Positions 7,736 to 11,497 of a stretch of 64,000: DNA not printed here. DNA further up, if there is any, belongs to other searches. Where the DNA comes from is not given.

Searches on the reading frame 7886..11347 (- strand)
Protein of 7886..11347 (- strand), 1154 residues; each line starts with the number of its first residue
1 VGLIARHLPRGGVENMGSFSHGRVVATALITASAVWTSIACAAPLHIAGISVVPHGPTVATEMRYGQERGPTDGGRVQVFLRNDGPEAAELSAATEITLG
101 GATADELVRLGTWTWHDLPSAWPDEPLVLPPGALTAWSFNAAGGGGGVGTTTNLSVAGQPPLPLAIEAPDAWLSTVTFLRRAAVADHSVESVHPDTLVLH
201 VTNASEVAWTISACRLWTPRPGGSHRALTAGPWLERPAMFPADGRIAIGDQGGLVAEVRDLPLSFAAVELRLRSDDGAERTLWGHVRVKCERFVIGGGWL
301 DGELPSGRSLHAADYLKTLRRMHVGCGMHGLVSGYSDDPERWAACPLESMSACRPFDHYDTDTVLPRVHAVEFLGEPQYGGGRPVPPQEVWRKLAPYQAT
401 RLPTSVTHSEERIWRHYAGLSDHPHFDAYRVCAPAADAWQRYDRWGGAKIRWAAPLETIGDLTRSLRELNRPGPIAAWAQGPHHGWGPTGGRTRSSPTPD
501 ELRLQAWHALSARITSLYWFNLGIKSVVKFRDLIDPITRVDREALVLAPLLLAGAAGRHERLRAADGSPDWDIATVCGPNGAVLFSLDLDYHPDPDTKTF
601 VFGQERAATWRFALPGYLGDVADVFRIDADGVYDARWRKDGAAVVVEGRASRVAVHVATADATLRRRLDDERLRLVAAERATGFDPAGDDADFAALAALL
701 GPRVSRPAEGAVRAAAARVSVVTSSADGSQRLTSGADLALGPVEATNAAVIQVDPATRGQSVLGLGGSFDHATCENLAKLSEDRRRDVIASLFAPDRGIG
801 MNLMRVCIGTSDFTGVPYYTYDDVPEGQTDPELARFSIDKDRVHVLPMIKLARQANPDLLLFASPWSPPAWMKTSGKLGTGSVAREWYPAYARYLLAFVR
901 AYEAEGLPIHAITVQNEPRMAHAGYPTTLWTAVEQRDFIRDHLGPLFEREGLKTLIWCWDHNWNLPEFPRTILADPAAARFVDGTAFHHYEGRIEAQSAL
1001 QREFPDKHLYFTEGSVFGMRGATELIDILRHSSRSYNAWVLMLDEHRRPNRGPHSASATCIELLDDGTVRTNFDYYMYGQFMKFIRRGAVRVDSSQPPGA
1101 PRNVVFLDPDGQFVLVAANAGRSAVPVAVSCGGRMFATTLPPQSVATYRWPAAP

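Call 75: search_protein_families(library=pfam, proteins=[window:7886-11347:-], max_evalue=0.00001)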
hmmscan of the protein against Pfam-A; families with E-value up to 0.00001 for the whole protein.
window:7886-11347:- (1154 aa): 3 families
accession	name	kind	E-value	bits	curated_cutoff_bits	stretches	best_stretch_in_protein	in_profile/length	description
PF02055.22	Glyco_hydro_30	-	2.6e-41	142.2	23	1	763-1016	2-264/348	Glycosyl hydrolase family 30 TIM-barrel domain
PF17189.10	Glyco_hydro_30C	-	1.1e-10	42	22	1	1088-1148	1-65/65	Glycosyl hydrolase family 30 beta sandwich domain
PF02057.21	Glyco_hydro_59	-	5.7e-08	32.8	27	1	772-1023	12-231/294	Glycosyl hydrolase family 59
